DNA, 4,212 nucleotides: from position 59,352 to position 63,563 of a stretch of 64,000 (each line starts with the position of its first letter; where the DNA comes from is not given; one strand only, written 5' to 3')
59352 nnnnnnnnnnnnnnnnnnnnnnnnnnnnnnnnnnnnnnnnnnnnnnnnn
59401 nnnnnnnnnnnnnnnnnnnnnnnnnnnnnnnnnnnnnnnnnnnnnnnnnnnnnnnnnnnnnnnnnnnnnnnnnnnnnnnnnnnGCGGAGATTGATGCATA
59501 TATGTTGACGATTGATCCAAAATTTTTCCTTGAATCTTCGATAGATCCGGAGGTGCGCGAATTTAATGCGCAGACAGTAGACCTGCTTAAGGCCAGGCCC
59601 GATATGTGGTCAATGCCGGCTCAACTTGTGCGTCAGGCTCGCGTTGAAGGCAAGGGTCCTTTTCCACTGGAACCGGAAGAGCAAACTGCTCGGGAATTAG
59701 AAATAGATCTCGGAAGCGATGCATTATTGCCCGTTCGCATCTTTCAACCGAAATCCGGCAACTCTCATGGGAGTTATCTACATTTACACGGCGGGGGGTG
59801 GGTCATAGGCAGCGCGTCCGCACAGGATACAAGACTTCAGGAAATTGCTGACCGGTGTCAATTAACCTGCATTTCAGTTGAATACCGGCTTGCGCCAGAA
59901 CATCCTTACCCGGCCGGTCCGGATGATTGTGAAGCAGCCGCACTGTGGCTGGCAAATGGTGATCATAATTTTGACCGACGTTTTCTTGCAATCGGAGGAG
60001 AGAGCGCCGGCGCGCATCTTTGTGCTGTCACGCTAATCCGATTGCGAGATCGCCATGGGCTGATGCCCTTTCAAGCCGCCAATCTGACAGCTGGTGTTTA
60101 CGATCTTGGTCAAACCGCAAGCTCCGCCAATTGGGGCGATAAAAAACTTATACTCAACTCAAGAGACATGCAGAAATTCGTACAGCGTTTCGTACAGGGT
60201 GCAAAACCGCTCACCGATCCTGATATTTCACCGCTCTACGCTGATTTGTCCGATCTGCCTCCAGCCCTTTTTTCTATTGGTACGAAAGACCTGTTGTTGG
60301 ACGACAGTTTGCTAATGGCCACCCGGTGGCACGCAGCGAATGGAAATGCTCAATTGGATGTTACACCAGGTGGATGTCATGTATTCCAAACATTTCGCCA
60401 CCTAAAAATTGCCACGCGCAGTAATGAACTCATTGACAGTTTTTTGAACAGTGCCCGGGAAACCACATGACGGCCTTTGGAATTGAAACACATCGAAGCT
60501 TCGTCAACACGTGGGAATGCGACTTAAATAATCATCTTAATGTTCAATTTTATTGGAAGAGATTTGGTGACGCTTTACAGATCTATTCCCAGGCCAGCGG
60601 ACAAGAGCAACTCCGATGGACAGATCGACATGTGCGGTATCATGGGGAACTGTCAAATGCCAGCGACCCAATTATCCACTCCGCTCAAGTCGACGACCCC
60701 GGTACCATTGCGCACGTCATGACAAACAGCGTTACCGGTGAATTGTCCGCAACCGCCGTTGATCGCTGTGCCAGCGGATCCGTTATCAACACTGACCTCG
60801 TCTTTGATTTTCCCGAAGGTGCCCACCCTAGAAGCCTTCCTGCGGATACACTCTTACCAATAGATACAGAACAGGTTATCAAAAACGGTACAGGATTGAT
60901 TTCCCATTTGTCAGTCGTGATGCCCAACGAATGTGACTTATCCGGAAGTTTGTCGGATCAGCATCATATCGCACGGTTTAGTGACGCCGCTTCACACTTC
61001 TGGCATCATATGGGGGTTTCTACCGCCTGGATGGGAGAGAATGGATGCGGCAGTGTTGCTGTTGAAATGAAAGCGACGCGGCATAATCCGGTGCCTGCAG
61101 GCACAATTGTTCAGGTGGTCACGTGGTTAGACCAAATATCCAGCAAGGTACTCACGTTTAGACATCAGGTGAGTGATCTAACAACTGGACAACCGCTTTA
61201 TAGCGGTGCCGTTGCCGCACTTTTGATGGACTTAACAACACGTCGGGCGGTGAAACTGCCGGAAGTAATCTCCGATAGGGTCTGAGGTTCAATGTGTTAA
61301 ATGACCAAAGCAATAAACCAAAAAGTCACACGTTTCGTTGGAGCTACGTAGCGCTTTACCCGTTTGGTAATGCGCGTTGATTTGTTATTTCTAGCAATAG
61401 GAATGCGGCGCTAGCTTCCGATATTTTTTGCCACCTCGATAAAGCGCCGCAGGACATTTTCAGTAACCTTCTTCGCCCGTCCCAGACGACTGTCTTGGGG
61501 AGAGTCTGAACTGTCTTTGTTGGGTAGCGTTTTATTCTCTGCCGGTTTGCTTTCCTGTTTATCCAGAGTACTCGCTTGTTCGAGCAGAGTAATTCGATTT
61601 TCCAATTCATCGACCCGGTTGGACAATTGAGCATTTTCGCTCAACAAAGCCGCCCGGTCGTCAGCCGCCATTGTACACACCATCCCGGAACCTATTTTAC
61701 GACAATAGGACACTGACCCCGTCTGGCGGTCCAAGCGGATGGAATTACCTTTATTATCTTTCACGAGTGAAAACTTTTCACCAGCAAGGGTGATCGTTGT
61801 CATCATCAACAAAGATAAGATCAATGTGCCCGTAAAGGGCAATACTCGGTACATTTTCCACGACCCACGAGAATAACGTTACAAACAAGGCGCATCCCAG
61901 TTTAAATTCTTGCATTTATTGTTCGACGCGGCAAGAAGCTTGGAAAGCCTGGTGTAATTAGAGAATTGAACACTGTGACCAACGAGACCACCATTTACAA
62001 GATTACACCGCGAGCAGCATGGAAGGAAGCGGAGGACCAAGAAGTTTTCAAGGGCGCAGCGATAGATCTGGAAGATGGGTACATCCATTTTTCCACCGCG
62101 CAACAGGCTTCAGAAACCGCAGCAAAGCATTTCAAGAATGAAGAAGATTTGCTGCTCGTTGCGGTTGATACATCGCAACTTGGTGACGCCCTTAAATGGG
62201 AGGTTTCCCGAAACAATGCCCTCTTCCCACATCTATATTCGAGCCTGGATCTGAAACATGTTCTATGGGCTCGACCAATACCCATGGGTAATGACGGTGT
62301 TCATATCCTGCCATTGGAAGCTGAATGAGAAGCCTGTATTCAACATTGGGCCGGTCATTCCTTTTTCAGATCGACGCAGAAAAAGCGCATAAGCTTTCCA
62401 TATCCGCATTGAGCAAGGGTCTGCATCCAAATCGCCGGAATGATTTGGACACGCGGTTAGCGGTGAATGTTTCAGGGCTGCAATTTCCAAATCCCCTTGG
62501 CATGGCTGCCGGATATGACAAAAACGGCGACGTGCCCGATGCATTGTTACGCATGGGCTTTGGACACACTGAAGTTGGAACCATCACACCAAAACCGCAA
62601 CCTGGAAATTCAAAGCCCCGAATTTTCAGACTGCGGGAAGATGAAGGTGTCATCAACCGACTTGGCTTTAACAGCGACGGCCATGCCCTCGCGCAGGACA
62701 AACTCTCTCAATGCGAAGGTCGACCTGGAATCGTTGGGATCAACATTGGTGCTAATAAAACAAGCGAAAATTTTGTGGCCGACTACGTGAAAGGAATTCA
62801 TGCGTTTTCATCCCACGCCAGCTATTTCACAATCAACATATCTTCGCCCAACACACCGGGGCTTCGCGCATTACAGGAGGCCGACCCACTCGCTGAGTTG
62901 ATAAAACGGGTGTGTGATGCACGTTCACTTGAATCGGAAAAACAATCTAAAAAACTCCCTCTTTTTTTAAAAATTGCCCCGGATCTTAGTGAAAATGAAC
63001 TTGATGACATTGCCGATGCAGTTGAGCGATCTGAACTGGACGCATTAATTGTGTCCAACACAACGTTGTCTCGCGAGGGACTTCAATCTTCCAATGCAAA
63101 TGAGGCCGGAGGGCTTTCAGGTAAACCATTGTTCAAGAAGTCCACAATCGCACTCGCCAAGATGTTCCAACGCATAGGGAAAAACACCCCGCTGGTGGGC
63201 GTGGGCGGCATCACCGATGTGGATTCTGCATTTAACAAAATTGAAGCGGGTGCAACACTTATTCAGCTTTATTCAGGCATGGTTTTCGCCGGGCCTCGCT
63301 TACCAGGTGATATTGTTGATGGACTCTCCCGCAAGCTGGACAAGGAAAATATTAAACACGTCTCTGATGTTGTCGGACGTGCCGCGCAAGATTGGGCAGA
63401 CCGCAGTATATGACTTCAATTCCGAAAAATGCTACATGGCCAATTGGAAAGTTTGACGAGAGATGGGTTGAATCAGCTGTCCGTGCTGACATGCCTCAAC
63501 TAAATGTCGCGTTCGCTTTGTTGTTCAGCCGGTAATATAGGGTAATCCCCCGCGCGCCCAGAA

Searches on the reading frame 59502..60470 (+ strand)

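Call 69: search_protein_families(library=pfam, proteins=[window:59502-60470:+], max_evalue=0.001)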
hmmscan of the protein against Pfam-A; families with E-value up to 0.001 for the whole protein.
window:59502-60470:+ (322 aa): 2 families
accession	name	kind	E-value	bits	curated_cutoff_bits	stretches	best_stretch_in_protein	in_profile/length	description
PF07859.19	Abhydrolase_3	-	1.6e-49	168.9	25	1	93-296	2-209/210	alpha/beta hydrolase fold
PF20434.5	BD-FAE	-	8.1e-14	52.1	26.8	1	90-177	14-106/215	BD-FAE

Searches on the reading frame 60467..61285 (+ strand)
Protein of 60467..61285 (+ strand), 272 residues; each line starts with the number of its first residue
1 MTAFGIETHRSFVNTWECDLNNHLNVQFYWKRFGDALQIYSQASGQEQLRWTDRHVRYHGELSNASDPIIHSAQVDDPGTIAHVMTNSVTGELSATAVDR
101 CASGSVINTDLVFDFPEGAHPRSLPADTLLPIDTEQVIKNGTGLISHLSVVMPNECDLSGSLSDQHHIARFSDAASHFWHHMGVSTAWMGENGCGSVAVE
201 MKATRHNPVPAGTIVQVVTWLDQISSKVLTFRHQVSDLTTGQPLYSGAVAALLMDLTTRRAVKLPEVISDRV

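Call 69: search_protein_families(library=pfam, proteins=[window:60467-61285:+], max_evalue=0.001)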
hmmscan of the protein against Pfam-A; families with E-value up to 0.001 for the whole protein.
window:60467-61285:+ (272 aa): 2 families
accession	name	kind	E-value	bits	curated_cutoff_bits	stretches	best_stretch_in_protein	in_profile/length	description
PF13279.12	4HBT_2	-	5.2e-20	72.5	25.5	1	151-271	1-121/122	Thioesterase-like superfamily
PF01643.23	Acyl-ACP_TE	-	3.5e-05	24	23.7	1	154-268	13-127/131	Acyl-ACP thioesterase N-terminal domain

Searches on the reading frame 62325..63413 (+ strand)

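Call 64: search_protein_families(library=pfam, proteins=[window:62325-63413:+], max_evalue=0.00001)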
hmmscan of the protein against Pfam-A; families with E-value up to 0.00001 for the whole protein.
window:62325-63413:+ (362 aa): 1 family
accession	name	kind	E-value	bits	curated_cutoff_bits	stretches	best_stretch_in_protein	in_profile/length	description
PF01180.27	DHO_dh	-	5.5e-76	256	27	1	45-338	2-291/291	Dihydroorotate dehydrogenase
